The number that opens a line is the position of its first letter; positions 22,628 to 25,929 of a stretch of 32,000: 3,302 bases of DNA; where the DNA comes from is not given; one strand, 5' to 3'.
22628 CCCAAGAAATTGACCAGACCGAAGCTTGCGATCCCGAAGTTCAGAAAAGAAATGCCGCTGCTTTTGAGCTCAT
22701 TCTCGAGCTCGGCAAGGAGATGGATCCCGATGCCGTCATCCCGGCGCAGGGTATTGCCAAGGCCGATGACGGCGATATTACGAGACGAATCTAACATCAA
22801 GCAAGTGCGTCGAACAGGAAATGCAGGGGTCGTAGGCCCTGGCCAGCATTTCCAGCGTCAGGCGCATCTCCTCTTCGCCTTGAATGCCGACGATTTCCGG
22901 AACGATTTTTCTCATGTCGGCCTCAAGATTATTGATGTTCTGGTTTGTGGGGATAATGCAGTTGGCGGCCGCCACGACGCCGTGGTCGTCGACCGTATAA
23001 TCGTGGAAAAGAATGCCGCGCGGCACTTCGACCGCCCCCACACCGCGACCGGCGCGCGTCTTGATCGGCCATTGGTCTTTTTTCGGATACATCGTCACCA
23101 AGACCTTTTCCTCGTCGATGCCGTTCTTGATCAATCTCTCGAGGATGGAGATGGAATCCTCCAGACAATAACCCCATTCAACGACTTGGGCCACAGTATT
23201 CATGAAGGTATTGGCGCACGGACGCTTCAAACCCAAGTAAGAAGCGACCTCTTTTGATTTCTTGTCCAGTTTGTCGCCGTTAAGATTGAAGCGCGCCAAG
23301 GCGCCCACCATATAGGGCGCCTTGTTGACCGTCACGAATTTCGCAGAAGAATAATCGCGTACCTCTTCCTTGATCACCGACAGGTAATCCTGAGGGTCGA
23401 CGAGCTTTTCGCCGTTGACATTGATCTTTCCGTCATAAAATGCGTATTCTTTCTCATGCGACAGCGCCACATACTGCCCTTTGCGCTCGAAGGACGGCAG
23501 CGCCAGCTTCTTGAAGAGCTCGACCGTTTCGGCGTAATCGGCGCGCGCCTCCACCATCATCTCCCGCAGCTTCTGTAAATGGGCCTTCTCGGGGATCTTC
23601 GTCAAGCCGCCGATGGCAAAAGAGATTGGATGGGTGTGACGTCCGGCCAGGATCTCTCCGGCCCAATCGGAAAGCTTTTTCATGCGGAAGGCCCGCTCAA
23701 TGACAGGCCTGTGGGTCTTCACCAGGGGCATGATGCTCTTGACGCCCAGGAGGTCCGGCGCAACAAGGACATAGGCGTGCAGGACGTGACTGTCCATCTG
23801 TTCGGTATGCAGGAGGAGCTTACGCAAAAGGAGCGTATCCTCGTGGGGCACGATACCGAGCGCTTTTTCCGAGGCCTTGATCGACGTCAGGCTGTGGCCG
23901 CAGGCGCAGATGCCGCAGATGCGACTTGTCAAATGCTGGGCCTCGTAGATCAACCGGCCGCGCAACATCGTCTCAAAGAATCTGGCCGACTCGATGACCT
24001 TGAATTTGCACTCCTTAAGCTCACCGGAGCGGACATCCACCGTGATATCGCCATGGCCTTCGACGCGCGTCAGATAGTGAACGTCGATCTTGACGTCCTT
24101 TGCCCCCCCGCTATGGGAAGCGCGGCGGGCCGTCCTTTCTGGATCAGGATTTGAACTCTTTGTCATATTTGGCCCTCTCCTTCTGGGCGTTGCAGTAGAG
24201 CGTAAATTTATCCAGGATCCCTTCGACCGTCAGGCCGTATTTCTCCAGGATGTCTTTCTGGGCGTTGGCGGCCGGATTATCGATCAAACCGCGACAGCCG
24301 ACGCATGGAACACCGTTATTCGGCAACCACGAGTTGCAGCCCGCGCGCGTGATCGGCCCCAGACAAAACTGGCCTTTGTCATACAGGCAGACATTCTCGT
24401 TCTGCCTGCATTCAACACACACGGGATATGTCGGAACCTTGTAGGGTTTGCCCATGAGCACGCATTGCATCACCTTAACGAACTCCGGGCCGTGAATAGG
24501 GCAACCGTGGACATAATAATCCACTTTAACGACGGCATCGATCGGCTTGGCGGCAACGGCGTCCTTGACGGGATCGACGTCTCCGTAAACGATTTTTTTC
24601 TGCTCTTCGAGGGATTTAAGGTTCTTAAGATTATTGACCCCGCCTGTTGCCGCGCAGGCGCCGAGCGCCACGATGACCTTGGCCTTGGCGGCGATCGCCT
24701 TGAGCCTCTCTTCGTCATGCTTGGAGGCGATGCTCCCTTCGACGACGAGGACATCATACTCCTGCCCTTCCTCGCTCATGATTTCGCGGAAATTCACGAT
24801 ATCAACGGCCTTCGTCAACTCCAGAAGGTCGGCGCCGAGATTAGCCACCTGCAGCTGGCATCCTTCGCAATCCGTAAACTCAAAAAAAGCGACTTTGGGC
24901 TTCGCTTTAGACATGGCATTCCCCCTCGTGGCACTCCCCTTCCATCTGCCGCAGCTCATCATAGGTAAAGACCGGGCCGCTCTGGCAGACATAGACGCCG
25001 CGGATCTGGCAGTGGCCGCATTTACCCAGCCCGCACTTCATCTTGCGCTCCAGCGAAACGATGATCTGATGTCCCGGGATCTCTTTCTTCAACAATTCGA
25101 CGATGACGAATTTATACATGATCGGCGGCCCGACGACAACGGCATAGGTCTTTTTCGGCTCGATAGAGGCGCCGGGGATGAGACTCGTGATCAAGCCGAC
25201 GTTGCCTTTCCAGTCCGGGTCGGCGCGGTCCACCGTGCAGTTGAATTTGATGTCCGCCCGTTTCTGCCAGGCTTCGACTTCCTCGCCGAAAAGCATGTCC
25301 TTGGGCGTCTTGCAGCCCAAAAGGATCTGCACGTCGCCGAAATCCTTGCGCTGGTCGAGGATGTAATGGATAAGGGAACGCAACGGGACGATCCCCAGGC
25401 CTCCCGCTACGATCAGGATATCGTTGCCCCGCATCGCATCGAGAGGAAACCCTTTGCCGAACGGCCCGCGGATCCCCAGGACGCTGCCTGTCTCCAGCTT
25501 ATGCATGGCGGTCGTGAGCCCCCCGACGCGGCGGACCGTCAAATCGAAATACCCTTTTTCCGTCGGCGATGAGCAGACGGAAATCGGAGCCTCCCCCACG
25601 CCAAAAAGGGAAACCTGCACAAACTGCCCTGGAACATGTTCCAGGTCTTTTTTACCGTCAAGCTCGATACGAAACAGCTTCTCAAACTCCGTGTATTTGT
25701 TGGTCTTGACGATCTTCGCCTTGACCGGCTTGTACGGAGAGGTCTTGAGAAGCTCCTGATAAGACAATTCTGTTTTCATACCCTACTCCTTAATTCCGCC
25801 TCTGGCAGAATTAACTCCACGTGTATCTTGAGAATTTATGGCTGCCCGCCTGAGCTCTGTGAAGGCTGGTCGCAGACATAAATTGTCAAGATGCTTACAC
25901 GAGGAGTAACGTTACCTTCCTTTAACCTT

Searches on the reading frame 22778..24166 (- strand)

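Call 15: search_protein_families(library=pfam, proteins=[window:22778-24166:-])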
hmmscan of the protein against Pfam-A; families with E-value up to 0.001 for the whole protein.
window:22778-24166:- (462 aa): 1 family
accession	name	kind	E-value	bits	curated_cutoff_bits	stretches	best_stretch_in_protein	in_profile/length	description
PF00374.24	NiFeSe_Hases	-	4.4e-34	118.7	25.8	2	62-146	1-85/508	Nickel-dependent hydrogenase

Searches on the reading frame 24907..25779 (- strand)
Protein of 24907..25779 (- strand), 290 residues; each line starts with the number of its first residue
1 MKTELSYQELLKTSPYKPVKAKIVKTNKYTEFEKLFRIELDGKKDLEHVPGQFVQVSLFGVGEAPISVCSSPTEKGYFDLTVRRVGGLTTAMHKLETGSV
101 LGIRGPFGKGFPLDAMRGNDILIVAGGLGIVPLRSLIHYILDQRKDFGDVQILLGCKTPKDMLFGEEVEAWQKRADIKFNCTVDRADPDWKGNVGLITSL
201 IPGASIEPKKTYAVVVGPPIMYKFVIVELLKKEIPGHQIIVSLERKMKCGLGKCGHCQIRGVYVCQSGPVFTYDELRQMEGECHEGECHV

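Call 15: search_protein_families(library=pfam, proteins=[window:24907-25779:-])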
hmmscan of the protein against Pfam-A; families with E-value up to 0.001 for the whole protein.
window:24907-25779:- (290 aa): 3 families
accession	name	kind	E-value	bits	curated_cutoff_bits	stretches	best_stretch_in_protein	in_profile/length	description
PF00175.26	NAD_binding_1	-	4.1e-15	56.8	22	1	124-225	2-107/109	Oxidoreductase NAD-binding domain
PF10418.14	DHODB_Fe-S_bind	-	2.6e-10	40.3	23.9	1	244-276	1-40/41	Iron-sulfur cluster binding domain of dihydroorotate dehydrogenase B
PF00970.30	FAD_binding_6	-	6.6e-08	33.2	21.1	1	22-109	3-96/99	Oxidoreductase FAD-binding domain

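Call 33: find_homologous_proteins(query=window:24907-25779:-, max_evalue=1e-40)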
Query window:24907-25779:- (290 aa): 6653 proteins with E <= 1e-40 among 7442 candidates; the best 120 are listed.
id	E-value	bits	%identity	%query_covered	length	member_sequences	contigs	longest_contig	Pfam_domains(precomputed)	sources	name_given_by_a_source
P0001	7.3e-196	667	100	100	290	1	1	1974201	PF10418.15,PF00175.27,PF00970.31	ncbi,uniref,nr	ncbi:NAD/FAD binding domain, oxidoreductase [Candidatus Velamenicoccus archaeovorus]|uniref:NAD/FAD 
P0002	1.3e-195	666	100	100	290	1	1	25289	PF10418.15,PF00175.27,PF00970.31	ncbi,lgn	ncbi:MAG: FAD/NAD(P)-binding protein [Candidatus Velamenicoccus archaeovorus]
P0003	1.7e-194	663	99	100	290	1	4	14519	PF10418.15,PF00175.27,PF00970.31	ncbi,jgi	jgi:sulfite reductase subunit B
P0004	7.8e-194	660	99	100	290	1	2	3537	PF10418.15,PF00175.27,PF00970.31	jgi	-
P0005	1.4e-193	660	98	100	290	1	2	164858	PF10418.15,PF00175.27,PF00970.31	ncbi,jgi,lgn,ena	-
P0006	2.3e-193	659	98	100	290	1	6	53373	PF10418.15,PF00175.27,PF00970.31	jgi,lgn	-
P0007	2.5e-193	659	99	100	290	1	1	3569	PF10418.15,PF00175.27,PF00970.31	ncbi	-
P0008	1.1e-192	657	98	100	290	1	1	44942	PF10418.15,PF00175.27,PF00970.31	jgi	-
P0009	1.2e-192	657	98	100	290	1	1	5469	PF10418.15,PF00175.27,PF00970.31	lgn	-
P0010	1.4e-192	656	97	100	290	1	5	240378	PF10418.15,PF00175.27,PF00970.31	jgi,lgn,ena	jgi:sulfite reductase subunit B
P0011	1.5e-192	656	98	100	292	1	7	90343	PF10418.15,PF00175.27,PF00970.31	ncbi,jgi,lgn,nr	ncbi:MAG: FAD/NAD(P)-binding protein [Candidatus Omnitrophica bacterium]|jgi:sulfite reductase subun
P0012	2.0e-192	656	97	100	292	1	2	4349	PF10418.15,PF00175.27,PF00970.31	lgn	-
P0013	4.5e-192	655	97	100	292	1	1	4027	PF10418.15,PF00175.27,PF00970.31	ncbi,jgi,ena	ncbi:MAG: FAD/NAD(P)-binding protein [Patescibacteria group bacterium]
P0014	5.1e-192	654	97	100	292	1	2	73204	PF10418.15,PF00175.27,PF00970.31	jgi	-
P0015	6.7e-192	654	98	100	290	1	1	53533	PF10418.15,PF00175.27,PF00970.31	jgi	-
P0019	1.3e-191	653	97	100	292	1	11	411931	PF10418.15,PF00175.27,PF00970.31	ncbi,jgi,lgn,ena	ncbi:MAG: FAD/NAD(P)-binding protein [Candidatus Omnitrophota bacterium]|jgi:sulfite reductase subun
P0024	4.8e-169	579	87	99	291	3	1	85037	PF10418.15,PF00175.27,PF00970.31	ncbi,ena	ncbi:MAG: FAD/NAD(P)-binding protein [Candidatus Omnitrophota bacterium]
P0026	1.5e-163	561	80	100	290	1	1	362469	PF10418.15,PF00175.27,PF00970.31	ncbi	-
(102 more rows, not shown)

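Call 34: find_encoding_contigs(protein=P0024, flank=3000, max_places=2)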
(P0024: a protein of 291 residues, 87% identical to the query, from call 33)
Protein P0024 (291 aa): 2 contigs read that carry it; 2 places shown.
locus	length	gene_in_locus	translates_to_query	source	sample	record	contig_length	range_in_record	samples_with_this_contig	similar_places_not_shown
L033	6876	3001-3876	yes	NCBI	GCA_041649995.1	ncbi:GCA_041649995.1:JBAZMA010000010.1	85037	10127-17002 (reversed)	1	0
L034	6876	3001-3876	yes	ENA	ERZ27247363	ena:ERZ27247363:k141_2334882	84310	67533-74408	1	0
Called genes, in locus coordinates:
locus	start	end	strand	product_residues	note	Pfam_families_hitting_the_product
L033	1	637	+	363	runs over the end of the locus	PF01924:HypD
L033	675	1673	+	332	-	PF00586:AIRS, PF02769:AIRS_C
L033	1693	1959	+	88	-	PF01155:HypA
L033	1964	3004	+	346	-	PF12838:Fer4_7 (faint), PF12797:Fer4_2 (faint), PF13237:Fer4_10 (weak), PF17179:Fer4_22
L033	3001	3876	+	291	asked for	PF00970:FAD_binding_6, PF00175:NAD_binding_1, PF10418:DHODB_Fe-S_bind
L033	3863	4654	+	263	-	PF01058:Oxidored_q6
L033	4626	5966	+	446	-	PF27537:HoxH, PF00374:NiFeSe_Hases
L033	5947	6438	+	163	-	PF01750:HycI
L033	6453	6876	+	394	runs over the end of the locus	PF03453:MoeA_N, PF00994:MoCF_biosynth, PF03454:MoeA_C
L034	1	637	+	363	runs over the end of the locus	PF01924:HypD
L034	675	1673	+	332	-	PF00586:AIRS, PF02769:AIRS_C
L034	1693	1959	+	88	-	PF01155:HypA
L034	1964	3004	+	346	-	PF12838:Fer4_7 (faint), PF12797:Fer4_2 (faint), PF13237:Fer4_10 (weak), PF17179:Fer4_22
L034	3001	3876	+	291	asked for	PF00970:FAD_binding_6, PF00175:NAD_binding_1, PF10418:DHODB_Fe-S_bind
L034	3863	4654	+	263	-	PF01058:Oxidored_q6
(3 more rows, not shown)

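Call 35: find_encoding_contigs(protein=P0026, flank=3000, max_places=2)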
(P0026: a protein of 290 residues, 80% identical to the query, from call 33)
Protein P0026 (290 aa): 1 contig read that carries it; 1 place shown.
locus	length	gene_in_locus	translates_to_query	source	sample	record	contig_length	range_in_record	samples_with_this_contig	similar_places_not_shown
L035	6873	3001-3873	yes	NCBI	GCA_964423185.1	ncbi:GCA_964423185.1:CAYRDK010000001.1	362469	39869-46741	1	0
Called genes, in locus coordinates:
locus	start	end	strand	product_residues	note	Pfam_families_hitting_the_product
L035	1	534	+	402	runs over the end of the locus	PF13173:AAA_14, PF13635:DUF4143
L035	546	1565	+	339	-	PF00586:AIRS, PF02769:AIRS_C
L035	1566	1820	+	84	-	PF01155:HypA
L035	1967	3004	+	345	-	PF12838:Fer4_7 (faint), PF13187:Fer4_9 (faint), PF12797:Fer4_2 (faint), PF13237:Fer4_10 (weak), PF17179:Fer4_22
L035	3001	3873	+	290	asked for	PF00970:FAD_binding_6, PF00175:NAD_binding_1, PF10418:DHODB_Fe-S_bind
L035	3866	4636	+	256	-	PF01058:Oxidored_q6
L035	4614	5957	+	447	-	PF27537:HoxH (faint), PF00374:NiFeSe_Hases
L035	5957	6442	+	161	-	PF01750:HycI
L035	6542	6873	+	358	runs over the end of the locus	PF21016:RlmN_N, PF04055:Radical_SAM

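Call 36: find_encoding_contigs(protein=P0019, flank=3000, max_places=3)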
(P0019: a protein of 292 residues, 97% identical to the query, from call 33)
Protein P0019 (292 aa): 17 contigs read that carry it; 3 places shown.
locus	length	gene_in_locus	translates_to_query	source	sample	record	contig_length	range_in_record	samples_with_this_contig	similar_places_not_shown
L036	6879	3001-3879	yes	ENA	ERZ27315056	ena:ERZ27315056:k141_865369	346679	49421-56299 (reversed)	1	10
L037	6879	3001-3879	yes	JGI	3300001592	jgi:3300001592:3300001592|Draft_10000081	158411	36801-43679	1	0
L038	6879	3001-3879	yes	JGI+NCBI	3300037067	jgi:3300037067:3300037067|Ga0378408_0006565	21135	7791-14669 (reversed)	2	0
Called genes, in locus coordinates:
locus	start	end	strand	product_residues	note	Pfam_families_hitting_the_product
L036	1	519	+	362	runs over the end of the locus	PF01924:HypD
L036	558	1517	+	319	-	PF00586:AIRS, PF02769:AIRS_C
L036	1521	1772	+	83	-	PF01155:HypA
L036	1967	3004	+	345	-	PF13237:Fer4_10 (weak), PF17179:Fer4_22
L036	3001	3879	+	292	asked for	PF00970:FAD_binding_6, PF00175:NAD_binding_1, PF10418:DHODB_Fe-S_bind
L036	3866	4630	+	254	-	PF01058:Oxidored_q6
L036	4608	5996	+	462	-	PF27537:HoxH (faint), PF00374:NiFeSe_Hases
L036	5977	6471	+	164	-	PF01750:HycI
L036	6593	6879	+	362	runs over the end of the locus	PF03453:MoeA_N, PF00994:MoCF_biosynth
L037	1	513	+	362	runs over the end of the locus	PF01924:HypD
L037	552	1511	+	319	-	PF00586:AIRS, PF02769:AIRS_C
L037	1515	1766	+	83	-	PF01155:HypA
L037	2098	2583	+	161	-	-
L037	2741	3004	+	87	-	PF17179:Fer4_22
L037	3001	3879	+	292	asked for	PF00970:FAD_binding_6, PF00175:NAD_binding_1, PF10418:DHODB_Fe-S_bind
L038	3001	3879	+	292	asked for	PF00970:FAD_binding_6, PF00175:NAD_binding_1, PF10418:DHODB_Fe-S_bind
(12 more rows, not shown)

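Call 38: find_encoding_contigs(protein=P0005, flank=1500, max_places=3)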
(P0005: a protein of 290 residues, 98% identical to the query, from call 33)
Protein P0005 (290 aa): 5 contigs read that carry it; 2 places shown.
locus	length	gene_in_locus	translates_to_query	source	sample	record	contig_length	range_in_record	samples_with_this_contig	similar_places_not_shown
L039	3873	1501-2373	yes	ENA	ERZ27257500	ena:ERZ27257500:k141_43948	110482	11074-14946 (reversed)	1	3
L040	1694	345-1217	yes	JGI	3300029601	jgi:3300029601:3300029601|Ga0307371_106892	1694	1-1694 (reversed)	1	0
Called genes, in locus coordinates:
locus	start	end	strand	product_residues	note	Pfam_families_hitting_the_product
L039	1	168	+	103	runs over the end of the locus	PF01155:HypA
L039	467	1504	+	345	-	PF17179:Fer4_22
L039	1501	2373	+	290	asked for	PF00970:FAD_binding_6, PF00175:NAD_binding_1, PF10418:DHODB_Fe-S_bind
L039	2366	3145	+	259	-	PF01058:Oxidored_q6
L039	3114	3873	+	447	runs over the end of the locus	PF27537:HoxH (weak), PF00374:NiFeSe_Hases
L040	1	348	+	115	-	PF12797:Fer4_2 (faint), PF13237:Fer4_10 (faint), PF17179:Fer4_22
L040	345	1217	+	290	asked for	PF00970:FAD_binding_6, PF00175:NAD_binding_1, PF10418:DHODB_Fe-S_bind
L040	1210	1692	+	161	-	?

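Call 39: find_encoding_contigs(protein=P0010, flank=1500, max_places=3)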
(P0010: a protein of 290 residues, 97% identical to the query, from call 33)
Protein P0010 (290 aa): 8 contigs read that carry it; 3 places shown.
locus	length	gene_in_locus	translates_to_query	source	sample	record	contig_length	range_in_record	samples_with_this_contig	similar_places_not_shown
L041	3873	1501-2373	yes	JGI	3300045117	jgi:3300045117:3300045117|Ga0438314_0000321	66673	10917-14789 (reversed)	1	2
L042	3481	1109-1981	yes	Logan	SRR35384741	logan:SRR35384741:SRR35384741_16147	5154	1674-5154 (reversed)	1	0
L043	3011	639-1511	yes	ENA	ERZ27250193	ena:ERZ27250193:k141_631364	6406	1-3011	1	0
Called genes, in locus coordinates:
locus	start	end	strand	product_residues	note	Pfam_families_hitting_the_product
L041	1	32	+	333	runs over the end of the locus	PF00586:AIRS, PF02769:AIRS_C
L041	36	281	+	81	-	PF01155:HypA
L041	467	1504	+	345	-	PF13187:Fer4_9 (faint), PF12797:Fer4_2 (faint), PF13237:Fer4_10 (weak), PF17179:Fer4_22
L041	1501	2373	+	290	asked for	PF00970:FAD_binding_6 (weak), PF00175:NAD_binding_1, PF10418:DHODB_Fe-S_bind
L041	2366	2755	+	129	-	PF01541:GIY-YIG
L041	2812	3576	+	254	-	PF01058:Oxidored_q6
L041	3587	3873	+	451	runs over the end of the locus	PF27537:HoxH (weak), PF00374:NiFeSe_Hases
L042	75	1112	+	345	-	PF13187:Fer4_9 (faint), PF12797:Fer4_2 (faint), PF13237:Fer4_10 (weak), PF17179:Fer4_22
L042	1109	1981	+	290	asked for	PF00970:FAD_binding_6 (weak), PF00175:NAD_binding_1, PF10418:DHODB_Fe-S_bind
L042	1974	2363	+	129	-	PF01541:GIY-YIG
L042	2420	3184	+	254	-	PF01058:Oxidored_q6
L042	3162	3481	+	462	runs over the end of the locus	PF27537:HoxH (weak), PF00374:NiFeSe_Hases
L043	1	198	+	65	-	?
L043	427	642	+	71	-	PF17179:Fer4_22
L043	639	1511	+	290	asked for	PF00970:FAD_binding_6 (weak), PF00175:NAD_binding_1, PF10418:DHODB_Fe-S_bind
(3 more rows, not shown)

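Call 40: find_encoding_contigs(protein=P0011, flank=1500, max_places=3)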
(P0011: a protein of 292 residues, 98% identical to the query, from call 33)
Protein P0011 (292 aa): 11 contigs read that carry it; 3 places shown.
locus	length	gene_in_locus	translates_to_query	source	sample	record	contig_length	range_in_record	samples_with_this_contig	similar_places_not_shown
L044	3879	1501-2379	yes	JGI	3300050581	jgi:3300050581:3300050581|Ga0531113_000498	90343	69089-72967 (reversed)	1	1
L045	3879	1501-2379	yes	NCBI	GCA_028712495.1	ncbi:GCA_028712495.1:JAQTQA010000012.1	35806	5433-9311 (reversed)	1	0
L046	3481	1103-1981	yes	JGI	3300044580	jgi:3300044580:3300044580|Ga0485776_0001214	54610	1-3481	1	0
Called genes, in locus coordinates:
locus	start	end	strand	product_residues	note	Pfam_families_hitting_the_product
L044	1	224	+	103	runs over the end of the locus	PF01155:HypA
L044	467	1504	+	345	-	PF13237:Fer4_10 (weak), PF17179:Fer4_22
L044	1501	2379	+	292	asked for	PF00970:FAD_binding_6, PF00175:NAD_binding_1, PF10418:DHODB_Fe-S_bind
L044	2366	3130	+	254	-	PF01058:Oxidored_q6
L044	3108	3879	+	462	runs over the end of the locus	PF27537:HoxH (faint), PF00374:NiFeSe_Hases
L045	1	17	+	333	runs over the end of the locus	PF00586:AIRS, PF02769:AIRS_C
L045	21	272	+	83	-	PF01155:HypA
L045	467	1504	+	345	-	PF13237:Fer4_10 (weak), PF17179:Fer4_22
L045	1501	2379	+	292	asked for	PF00970:FAD_binding_6, PF00175:NAD_binding_1, PF10418:DHODB_Fe-S_bind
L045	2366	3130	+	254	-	PF01058:Oxidored_q6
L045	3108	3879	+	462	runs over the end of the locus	PF27537:HoxH (faint), PF00374:NiFeSe_Hases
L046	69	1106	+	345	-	PF13237:Fer4_10 (weak), PF17179:Fer4_22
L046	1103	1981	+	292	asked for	PF00970:FAD_binding_6, PF00175:NAD_binding_1, PF10418:DHODB_Fe-S_bind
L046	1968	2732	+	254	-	PF01058:Oxidored_q6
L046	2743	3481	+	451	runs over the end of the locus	PF27537:HoxH (faint), PF00374:NiFeSe_Hases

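Call 41: find_encoding_contigs(protein=P0003, flank=1500, max_places=4)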
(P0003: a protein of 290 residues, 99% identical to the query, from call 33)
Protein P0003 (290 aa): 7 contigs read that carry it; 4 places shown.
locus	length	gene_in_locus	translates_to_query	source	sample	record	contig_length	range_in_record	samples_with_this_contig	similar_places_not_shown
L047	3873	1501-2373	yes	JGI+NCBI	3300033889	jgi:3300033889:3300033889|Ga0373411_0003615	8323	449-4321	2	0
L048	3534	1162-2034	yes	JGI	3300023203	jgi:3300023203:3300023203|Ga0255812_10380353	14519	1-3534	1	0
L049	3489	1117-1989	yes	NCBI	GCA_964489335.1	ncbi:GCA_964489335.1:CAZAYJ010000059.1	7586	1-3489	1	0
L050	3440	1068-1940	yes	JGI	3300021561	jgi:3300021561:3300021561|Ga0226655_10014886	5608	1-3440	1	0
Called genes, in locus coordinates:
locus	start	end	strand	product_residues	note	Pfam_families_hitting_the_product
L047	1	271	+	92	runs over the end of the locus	PF01155:HypA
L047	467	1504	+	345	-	PF13237:Fer4_10 (weak), PF17179:Fer4_22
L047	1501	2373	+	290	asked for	PF00970:FAD_binding_6, PF00175:NAD_binding_1, PF10418:DHODB_Fe-S_bind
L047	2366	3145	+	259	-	PF01058:Oxidored_q6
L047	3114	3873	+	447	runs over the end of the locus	PF27537:HoxH (weak), PF00374:NiFeSe_Hases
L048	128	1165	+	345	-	PF13237:Fer4_10 (weak), PF17179:Fer4_22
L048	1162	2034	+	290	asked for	PF00970:FAD_binding_6, PF00175:NAD_binding_1, PF10418:DHODB_Fe-S_bind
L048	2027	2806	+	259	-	PF01058:Oxidored_q6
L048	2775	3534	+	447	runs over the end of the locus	PF27537:HoxH (weak), PF00374:NiFeSe_Hases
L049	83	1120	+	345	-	PF13237:Fer4_10 (weak), PF17179:Fer4_22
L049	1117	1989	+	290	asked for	PF00970:FAD_binding_6, PF00175:NAD_binding_1, PF10418:DHODB_Fe-S_bind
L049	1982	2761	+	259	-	PF01058:Oxidored_q6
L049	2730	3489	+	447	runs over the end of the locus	PF27537:HoxH (weak), PF00374:NiFeSe_Hases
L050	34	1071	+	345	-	PF13237:Fer4_10 (weak), PF17179:Fer4_22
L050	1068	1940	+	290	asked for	PF00970:FAD_binding_6, PF00175:NAD_binding_1, PF10418:DHODB_Fe-S_bind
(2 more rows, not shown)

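Call 42: find_encoding_contigs(protein=P0002, flank=1500, max_places=2)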
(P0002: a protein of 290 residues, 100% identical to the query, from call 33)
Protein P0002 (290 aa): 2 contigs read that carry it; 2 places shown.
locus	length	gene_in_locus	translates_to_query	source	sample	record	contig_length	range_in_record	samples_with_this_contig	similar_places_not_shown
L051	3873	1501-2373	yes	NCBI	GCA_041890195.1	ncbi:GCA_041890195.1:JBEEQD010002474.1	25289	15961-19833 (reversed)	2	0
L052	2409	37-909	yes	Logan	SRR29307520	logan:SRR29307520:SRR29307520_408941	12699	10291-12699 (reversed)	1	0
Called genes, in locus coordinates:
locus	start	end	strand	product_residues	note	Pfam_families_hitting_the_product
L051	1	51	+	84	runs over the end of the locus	PF01155:HypA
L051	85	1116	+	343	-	PF17179:Fer4_22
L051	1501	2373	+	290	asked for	PF00970:FAD_binding_6, PF00175:NAD_binding_1, PF10418:DHODB_Fe-S_bind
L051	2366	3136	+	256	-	PF01058:Oxidored_q6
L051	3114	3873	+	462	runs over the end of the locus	PF27537:HoxH (weak), PF00374:NiFeSe_Hases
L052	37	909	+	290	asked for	PF00970:FAD_binding_6, PF00175:NAD_binding_1, PF10418:DHODB_Fe-S_bind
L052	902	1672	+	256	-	PF01058:Oxidored_q6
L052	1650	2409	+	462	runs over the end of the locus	PF27537:HoxH (weak), PF00374:NiFeSe_Hases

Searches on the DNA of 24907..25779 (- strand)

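Call 70: search_rna_families(sources=[L051, L039, L057, L053, L014, L017], threshold=gathering)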
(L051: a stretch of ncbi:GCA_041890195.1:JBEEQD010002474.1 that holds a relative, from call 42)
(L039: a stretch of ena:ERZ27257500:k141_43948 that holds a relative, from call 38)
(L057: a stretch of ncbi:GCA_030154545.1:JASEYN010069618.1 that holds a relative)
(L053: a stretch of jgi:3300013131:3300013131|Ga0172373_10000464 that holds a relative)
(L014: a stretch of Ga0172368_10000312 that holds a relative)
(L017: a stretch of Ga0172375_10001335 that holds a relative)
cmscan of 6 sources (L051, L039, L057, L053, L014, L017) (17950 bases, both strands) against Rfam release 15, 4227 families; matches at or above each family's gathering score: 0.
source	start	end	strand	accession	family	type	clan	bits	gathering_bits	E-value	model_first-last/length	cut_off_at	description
